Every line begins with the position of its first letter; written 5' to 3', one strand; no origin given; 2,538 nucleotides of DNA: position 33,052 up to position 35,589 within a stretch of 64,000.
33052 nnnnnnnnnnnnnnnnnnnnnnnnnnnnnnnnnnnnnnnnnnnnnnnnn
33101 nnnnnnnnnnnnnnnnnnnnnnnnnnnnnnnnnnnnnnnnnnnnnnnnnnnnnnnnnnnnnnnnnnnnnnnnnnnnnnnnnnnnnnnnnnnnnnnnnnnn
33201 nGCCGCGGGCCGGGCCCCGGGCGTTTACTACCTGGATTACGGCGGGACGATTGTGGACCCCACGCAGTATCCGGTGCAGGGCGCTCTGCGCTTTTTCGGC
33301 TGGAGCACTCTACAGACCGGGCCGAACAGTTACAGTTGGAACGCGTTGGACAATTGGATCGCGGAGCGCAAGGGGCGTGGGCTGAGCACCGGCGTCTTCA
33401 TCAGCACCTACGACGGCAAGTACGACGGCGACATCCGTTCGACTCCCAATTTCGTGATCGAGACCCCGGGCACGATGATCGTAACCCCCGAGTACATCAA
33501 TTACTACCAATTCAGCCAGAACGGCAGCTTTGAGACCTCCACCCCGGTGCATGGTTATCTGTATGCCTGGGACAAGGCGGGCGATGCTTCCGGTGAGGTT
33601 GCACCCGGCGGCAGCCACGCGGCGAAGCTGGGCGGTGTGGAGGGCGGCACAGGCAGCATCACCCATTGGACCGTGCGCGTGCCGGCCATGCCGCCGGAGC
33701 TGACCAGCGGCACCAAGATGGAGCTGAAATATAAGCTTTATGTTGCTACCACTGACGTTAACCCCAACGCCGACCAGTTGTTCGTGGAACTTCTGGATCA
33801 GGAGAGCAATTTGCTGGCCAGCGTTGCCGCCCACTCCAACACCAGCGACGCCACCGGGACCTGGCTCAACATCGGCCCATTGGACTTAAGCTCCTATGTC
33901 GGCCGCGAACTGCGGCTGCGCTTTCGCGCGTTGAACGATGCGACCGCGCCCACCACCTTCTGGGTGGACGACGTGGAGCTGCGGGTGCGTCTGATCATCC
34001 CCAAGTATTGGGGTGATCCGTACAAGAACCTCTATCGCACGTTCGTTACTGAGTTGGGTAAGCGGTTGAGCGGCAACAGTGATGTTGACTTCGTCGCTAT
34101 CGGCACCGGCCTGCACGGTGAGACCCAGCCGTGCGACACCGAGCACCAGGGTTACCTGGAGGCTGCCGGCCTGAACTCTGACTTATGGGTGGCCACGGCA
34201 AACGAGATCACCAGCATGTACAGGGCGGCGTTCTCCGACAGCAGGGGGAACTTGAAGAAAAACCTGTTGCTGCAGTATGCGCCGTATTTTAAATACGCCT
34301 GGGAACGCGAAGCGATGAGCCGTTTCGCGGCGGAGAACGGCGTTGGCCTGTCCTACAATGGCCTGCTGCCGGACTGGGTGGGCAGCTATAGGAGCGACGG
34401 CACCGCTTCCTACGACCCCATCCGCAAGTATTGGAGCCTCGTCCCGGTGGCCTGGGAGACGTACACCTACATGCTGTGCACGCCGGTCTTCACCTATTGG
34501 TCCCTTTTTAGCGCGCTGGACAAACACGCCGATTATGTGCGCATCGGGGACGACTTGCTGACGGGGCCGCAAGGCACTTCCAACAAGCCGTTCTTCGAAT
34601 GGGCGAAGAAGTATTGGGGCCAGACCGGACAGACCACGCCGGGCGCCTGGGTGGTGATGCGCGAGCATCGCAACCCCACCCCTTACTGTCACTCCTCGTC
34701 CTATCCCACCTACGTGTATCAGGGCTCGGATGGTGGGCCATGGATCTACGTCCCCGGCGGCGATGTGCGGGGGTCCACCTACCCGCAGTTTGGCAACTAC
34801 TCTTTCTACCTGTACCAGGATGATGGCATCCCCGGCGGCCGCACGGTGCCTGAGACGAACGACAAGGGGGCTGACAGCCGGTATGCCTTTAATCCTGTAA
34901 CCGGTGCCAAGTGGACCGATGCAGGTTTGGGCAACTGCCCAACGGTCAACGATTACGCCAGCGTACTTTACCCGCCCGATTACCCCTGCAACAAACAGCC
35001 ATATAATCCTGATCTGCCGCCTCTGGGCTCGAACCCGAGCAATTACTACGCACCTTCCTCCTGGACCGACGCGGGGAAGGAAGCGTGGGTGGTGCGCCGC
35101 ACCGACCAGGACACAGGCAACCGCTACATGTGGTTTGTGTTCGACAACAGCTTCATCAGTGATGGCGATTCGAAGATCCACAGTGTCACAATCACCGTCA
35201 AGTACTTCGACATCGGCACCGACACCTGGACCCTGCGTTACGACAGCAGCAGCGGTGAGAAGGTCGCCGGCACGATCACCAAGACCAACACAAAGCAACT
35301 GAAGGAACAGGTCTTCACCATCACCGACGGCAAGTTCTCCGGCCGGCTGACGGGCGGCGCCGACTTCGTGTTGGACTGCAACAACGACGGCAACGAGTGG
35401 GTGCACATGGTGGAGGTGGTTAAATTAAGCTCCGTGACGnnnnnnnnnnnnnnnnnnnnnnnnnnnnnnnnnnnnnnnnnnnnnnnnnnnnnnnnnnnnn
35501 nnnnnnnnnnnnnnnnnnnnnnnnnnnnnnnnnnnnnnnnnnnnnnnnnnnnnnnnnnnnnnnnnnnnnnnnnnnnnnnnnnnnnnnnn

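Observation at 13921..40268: Glycan-assembly cluster embedded among TP-linker proteins: candidate protein O-glycosylation system (Wzy_C-family O-OTase and GT-C enzymes)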

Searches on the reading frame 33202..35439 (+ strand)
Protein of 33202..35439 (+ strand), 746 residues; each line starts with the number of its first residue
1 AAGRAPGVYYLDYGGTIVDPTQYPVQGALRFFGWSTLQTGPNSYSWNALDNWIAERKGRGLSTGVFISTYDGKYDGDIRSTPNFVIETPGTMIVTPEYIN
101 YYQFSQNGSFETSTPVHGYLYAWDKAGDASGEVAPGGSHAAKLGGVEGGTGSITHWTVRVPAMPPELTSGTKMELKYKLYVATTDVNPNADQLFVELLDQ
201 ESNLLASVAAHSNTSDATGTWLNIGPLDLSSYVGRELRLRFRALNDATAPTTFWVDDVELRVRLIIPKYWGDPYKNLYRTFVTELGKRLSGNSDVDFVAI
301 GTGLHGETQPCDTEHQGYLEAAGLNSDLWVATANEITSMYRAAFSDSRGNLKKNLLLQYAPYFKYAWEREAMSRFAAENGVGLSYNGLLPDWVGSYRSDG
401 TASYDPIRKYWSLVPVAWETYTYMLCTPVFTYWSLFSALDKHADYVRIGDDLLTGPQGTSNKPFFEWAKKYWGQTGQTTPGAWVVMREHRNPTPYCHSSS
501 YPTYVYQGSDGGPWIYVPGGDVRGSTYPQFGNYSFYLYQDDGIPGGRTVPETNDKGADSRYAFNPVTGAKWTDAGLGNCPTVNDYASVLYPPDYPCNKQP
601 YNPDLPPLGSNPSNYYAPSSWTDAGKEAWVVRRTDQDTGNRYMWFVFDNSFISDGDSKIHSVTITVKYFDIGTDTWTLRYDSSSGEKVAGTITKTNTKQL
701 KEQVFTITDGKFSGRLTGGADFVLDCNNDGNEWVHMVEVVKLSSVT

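Call 31: find_homologous_proteins(query=window:33202-35439:+, max_evalue=0.001)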
Query window:33202-35439:+ (746 aa): 54 proteins with E <= 0.001 among 8000 candidates.
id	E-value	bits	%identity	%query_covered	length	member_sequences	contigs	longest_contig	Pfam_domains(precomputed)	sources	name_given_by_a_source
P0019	0.0e+0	1768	100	100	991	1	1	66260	PF13620.13,PF17210.10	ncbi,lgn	-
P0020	0.0e+0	1563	88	100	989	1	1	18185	PF13620.13,PF17210.10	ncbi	-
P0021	0.0e+0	1040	63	99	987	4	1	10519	PF17802.8,PF13620.13,PF17210.10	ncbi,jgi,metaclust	metaclust:\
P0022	6.4e-294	995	60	100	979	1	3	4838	PF17802.8,PF17210.10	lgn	-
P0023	1.5e-292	991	61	100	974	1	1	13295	PF17802.8,PF13620.13,PF17210.10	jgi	jgi:hypothetical protein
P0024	3.7e-289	980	59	100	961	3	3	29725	PF17802.8,PF17210.10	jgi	jgi:hypothetical protein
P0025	3.7e-286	970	59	100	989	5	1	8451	PF17802.8,PF17210.10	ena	-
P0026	4.4e-283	960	59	99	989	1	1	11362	PF17802.8,PF17210.10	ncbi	-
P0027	4.3e-264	897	56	99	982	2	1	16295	PF17802.8,PF13620.13,PF17210.10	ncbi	-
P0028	5.0e-256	870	54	100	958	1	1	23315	PF17802.8,PF17210.10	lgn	-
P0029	5.0e-248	844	61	71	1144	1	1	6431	PF17802.8,PF17210.10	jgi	-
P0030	3.0e-244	831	53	99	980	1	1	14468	PF17802.8,PF17210.10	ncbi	ncbi:MAG: prealbumin-like fold domain-containing protein [Coriobacteriia bacterium]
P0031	5.9e-227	774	51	99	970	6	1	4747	PF17802.8,PF17210.10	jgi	-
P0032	6.9e-223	761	50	100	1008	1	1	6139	PF17802.8,PF17210.10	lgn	-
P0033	1.4e-207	710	47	99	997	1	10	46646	PF17802.8,PF17210.10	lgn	-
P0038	1.0e-196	674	46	99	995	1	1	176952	-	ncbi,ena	-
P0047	1.0e-183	631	44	99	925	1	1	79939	-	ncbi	-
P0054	4.5e-175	602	44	100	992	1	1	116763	PF17802.8,PF17210.10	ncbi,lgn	-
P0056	7.4e-171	588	42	99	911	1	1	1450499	-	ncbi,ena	-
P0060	1.9e-168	581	43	99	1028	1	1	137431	PF17802.8,PF13620.13,PF17210.10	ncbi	-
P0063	4.4e-161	556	41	100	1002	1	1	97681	PF17210.10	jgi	jgi:hypothetical protein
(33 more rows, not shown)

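Call 43: find_encoding_contigs(protein=P0056, flank=10000, max_places=1)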
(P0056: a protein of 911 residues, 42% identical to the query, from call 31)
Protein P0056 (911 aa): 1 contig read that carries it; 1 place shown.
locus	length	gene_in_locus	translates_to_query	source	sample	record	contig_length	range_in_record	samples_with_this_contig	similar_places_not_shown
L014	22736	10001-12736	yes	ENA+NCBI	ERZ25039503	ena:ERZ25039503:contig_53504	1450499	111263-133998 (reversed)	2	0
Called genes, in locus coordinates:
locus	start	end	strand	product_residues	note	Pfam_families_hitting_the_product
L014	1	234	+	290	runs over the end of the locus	PF00528:BPD_transp_1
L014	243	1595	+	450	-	PF04616:Glyco_hydro_43, PF00251:Glyco_hydro_32N (weak), PF04041:Glyco_hydro_130 (faint)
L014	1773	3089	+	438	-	PF00232:Glyco_hydro_1, PF02449:Glyco_hydro_42 (weak)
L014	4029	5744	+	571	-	PF02836:Glyco_hydro_2_C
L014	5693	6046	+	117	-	-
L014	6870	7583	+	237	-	PF00393:6PGD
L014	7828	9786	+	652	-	PF04616:Glyco_hydro_43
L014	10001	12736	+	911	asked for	-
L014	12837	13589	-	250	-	PF00005:ABC_tran, PF13304:AAA_21 (faint)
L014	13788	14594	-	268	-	PF00528:BPD_transp_1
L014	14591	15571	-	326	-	PF00528:BPD_transp_1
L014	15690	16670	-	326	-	PF12849:PBP_like_2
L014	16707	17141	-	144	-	PF02082:Rrf2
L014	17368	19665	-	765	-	PF02742:Fe_dep_repr_C, PF04023:FeoA, PF01566:Nramp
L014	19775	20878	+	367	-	PF03816:LytR_cpsA_psr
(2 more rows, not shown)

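Call 44: find_encoding_contigs(protein=P0060, flank=10000, max_places=1)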
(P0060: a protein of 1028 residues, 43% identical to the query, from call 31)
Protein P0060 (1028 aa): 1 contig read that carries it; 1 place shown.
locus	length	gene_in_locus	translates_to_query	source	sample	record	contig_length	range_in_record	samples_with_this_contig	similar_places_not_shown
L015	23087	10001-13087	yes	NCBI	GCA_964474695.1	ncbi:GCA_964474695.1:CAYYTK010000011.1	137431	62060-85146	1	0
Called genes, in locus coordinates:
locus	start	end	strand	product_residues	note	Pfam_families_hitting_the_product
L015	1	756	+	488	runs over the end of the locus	PF04932:Wzy_C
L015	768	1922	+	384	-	PF13439:Glyco_transf_4, PF13579:Glyco_trans_4_4, PF00534:Glycos_transf_1, PF13692:Glyco_trans_1_4, PF13524:Glyco_trans_1_2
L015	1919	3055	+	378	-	PF13439:Glyco_transf_4, PF13579:Glyco_trans_4_4, PF20706:GT4-conflict, PF00534:Glycos_transf_1, PF13692:Glyco_trans_1_4, PF13524:Glyco_trans_1_2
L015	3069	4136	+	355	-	PF00534:Glycos_transf_1 (faint), PF13692:Glyco_trans_1_4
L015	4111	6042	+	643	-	PF14907:NTP_transf_5, PF02223:Thymidylate_kin (faint)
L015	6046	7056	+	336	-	PF13579:Glyco_trans_4_4, PF13439:Glyco_transf_4, PF00534:Glycos_transf_1, PF13692:Glyco_trans_1_4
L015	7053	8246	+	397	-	PF13439:Glyco_transf_4, PF13579:Glyco_trans_4_4, PF00534:Glycos_transf_1, PF13692:Glyco_trans_1_4, PF13524:Glyco_trans_1_2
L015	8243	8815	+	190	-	PF00132:Hexapep, PF25084:LbH_EIF2B, PF25087:GMPPB_C (faint), PF14602:Hexapep_2 (weak), PF00132:Hexapep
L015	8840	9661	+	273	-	PF13489:Methyltransf_23, PF08241:Methyltransf_11, PF08242:Methyltransf_12, PF13649:Methyltransf_25, PF13847:Methyltransf_31 (weak)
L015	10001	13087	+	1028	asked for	PF17210:SdrD_B, PF13620:CarboxypepD_reg (weak), PF17802:SpaA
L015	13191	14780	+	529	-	PF17210:SdrD_B, PF13620:CarboxypepD_reg (weak), PF24517:CBM96, PF00688:TGFb_propeptide (weak), PF06848:Disaggr_repeat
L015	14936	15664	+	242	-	PF02397:Bac_transf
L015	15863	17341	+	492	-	PF02310:B12-binding, PF04055:Radical_SAM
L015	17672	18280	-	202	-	-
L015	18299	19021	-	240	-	-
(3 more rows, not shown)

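Call 45: find_encoding_contigs(protein=P0054, flank=10000, max_places=1)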
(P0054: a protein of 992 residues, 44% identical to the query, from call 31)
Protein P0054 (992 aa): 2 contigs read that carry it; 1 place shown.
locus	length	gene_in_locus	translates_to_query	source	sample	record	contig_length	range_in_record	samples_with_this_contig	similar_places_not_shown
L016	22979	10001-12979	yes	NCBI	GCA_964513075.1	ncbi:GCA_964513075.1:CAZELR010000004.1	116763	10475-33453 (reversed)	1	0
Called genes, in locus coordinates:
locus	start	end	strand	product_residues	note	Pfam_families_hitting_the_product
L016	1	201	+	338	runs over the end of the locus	PF13439:Glyco_transf_4, PF13579:Glyco_trans_4_4, PF13477:Glyco_trans_4_2 (faint), PF13692:Glyco_trans_1_4, PF00534:Glycos_transf_1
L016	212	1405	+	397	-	PF13439:Glyco_transf_4, PF13579:Glyco_trans_4_4, PF00534:Glycos_transf_1, PF13692:Glyco_trans_1_4, PF13524:Glyco_trans_1_2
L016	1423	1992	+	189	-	PF24894:Hexapep_GlmU (faint), PF25084:LbH_EIF2B, PF00132:Hexapep (weak), PF14602:Hexapep_2 (faint), PF25087:GMPPB_C (weak), PF00132:Hexapep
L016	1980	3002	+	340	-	PF01522:Polysacc_deac_1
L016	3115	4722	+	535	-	PF11028:TMEM260_N (faint)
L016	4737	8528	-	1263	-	-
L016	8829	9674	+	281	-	PF13489:Methyltransf_23, PF08241:Methyltransf_11, PF08242:Methyltransf_12 (weak), PF13649:Methyltransf_25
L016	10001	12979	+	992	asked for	PF17210:SdrD_B (weak), PF17802:SpaA (weak)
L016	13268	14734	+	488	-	PF17210:SdrD_B, PF13620:CarboxypepD_reg, PF00688:TGFb_propeptide (faint), PF06848:Disaggr_repeat (faint)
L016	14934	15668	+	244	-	PF02397:Bac_transf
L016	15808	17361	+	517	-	PF13231:PMT_2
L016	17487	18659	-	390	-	-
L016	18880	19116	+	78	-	-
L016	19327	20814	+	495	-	-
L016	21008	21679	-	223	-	-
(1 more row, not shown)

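Call 46: find_encoding_contigs(protein=P0063, flank=10000, max_places=1)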
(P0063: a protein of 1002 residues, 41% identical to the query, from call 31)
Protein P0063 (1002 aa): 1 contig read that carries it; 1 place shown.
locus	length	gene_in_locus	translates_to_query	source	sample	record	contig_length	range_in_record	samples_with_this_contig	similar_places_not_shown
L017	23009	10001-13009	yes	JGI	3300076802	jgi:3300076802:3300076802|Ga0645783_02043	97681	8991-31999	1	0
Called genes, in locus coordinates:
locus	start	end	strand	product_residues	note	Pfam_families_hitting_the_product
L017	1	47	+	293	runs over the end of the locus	-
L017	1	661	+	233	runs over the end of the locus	PF04932:Wzy_C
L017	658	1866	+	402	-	PF13439:Glyco_transf_4, PF13579:Glyco_trans_4_4, PF20706:GT4-conflict (weak), PF00534:Glycos_transf_1, PF13692:Glyco_trans_1_4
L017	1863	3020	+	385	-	PF20706:GT4-conflict (weak), PF13439:Glyco_transf_4, PF13579:Glyco_trans_4_4, PF00534:Glycos_transf_1, PF13692:Glyco_trans_1_4, PF13524:Glyco_trans_1_2 (faint)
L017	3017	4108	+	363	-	PF00534:Glycos_transf_1 (weak), PF13692:Glyco_trans_1_4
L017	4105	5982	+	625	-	PF14907:NTP_transf_5 (weak), PF02223:Thymidylate_kin (faint)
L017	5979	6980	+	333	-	PF13579:Glyco_trans_4_4, PF13439:Glyco_transf_4, PF00534:Glycos_transf_1, PF13692:Glyco_trans_1_4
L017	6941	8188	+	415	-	PF13439:Glyco_transf_4, PF13579:Glyco_trans_4_4, PF00534:Glycos_transf_1, PF13692:Glyco_trans_1_4, PF13524:Glyco_trans_1_2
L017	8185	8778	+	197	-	PF25084:LbH_EIF2B (faint), PF25087:GMPPB_C (faint), PF00132:Hexapep (weak), PF14602:Hexapep_2 (faint), PF00132:Hexapep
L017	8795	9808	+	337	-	PF01408:GFO_IDH_MocA, PF02894:GFO_IDH_MocA_C, PF22725:GFO_IDH_MocA_C3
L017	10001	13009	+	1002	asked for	PF17210:SdrD_B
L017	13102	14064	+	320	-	PF13489:Methyltransf_23 (weak), PF08241:Methyltransf_11, PF13649:Methyltransf_25 (weak)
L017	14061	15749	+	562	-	PF17210:SdrD_B, PF13620:CarboxypepD_reg, PF24517:CBM96 (weak), PF00688:TGFb_propeptide (faint), PF06848:Disaggr_repeat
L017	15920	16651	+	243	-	PF02397:Bac_transf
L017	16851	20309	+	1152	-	-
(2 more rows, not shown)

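Call 47: find_encoding_contigs(protein=P0038, flank=10000, max_places=1)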
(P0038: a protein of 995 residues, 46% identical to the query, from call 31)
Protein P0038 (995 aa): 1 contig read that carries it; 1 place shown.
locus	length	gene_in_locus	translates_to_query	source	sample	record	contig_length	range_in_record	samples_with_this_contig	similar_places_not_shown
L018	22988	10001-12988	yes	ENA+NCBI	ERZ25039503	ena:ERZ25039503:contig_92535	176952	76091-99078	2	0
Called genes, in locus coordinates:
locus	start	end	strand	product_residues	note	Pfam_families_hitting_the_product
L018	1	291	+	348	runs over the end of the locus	PF13579:Glyco_trans_4_4 (weak), PF13439:Glyco_transf_4, PF13692:Glyco_trans_1_4, PF00534:Glycos_transf_1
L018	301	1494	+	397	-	PF13439:Glyco_transf_4, PF13579:Glyco_trans_4_4, PF00534:Glycos_transf_1, PF13692:Glyco_trans_1_4, PF13524:Glyco_trans_1_2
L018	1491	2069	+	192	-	PF25084:LbH_EIF2B, PF00132:Hexapep (weak), PF14602:Hexapep_2 (faint), PF25087:GMPPB_C (weak), PF00132:Hexapep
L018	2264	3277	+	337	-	PF01408:GFO_IDH_MocA, PF02894:GFO_IDH_MocA_C, PF22725:GFO_IDH_MocA_C3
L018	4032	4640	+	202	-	-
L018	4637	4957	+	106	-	-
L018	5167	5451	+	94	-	-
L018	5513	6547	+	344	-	-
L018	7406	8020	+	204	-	-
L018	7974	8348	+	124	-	PF24517:CBM96 (faint), PF06848:Disaggr_repeat (weak)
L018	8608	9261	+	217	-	PF02397:Bac_transf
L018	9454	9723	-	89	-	-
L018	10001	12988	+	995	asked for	-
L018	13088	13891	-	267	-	PF00685:Sulfotransfer_1, PF13469:Sulfotransfer_3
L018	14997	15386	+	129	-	PF01548:DEDD_Tnp_IS110 (weak)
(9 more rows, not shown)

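Call 48: predict_structure(alignment_id=A2)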
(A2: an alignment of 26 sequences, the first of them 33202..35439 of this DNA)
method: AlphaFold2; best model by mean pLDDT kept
length: 746 residues; sequences in the alignment: 26
mean_pLDDT: 87.2   pTM: 0.85
mean pLDDT of the five models: 87.2, 86.1, 86.0, 85.9, 84.9
residues with pLDDT >= 90: 461; 70-90: 210; 50-70: 48; < 50: 27
segments of 3 or more residues with pLDDT < 50: 503-525
pLDDT, mean of each block of 10 residues (from residue 1): 78 88 95 93 94 95 94 82 96 92 75 76 91 90 91 93 92 96 90 96 95 90 96 94 90 95 93 97 96 93 81 82 92 96 93 91 77 93 90 63 76 91 88 93 93 91 95 91 92 67 44 35 53 94 92 91 78 82 65 82 89 80 85 91 94 76 96 95 94 94 96 90 90 96 88
secondary structure, 60 per line:
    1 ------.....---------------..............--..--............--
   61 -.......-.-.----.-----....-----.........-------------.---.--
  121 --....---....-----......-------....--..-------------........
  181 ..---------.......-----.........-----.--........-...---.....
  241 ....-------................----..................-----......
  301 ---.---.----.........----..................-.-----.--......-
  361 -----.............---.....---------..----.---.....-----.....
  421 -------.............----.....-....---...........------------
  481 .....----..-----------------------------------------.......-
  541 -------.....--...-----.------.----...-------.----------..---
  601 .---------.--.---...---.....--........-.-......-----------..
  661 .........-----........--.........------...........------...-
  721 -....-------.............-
elements in order (helices of 4 or more, strands of 3 or more residues): E7-11 E27-33 H34-37 E38-40 H47-58 E62-68 H83-86 E92-100 E123-126 E130-133 E139-144 E152-155 E173-182 E192-198 E204-212 E221-228 E236-244 E252-267 H272-289 E295-300 H313-321 H326-343 E354-359 H366-378 E382-386 H406-410 E416-420 H428-440 E445-449 H451-454 H458-468 E481-485 E533-539 E548-552 E575-577 H624-628 E631-635 E642-647 E659-669 E675-682 E685-693 E700-710 E722-725 E733-745
